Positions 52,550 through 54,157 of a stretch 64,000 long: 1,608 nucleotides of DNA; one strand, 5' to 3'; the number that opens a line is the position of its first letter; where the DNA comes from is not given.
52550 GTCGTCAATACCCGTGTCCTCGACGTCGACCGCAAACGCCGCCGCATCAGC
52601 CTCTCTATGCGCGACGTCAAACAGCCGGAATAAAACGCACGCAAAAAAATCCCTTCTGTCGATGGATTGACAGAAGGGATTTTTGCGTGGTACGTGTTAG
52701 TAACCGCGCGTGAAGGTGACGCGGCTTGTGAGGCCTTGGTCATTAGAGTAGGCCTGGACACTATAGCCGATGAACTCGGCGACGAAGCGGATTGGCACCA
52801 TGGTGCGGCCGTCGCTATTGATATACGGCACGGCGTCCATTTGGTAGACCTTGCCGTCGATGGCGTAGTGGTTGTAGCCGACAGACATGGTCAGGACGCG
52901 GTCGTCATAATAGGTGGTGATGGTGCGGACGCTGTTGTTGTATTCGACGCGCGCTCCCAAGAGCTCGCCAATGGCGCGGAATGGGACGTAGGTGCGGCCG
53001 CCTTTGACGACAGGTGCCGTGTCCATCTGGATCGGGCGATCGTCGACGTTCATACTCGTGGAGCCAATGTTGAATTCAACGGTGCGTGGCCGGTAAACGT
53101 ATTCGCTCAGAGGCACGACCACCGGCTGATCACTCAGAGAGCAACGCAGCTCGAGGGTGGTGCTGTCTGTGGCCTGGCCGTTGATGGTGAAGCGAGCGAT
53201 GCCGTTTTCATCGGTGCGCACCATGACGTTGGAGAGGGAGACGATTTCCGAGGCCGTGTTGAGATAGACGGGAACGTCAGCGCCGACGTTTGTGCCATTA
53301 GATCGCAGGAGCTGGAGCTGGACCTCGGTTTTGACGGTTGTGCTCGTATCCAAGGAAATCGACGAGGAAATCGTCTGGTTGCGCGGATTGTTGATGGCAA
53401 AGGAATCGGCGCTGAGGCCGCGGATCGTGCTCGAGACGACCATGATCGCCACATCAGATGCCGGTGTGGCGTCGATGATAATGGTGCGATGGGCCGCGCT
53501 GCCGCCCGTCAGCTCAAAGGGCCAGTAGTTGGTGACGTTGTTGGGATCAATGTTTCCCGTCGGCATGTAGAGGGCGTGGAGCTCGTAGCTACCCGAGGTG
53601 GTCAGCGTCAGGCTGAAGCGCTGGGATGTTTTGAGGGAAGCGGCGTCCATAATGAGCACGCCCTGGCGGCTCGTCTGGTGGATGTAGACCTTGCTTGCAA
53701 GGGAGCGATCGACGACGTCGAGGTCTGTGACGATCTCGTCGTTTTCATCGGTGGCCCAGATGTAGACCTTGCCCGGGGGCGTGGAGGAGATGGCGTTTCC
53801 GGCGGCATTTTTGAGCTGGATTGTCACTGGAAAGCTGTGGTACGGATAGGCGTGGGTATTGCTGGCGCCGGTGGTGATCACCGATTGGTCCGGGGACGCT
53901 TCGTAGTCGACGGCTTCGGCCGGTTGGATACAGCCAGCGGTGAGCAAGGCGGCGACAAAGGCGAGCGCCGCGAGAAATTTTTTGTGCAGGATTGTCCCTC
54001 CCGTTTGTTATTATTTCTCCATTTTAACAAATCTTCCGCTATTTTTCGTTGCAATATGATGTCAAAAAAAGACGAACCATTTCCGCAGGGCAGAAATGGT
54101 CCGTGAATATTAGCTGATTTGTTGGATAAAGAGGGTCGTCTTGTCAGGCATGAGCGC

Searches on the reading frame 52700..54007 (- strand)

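Call 64: search_protein_families(library=pfam, proteins=[window:52700-54007:-], max_evalue=0.001)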
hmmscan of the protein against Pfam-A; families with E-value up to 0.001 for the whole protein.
window:52700-54007:- (436 aa): 1 family
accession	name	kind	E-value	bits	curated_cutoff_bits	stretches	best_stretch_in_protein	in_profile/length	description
PF07833.16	Cu_amine_oxidN1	-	1e-29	103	24.2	1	321-420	2-100/108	Copper amine oxidase N-terminal domain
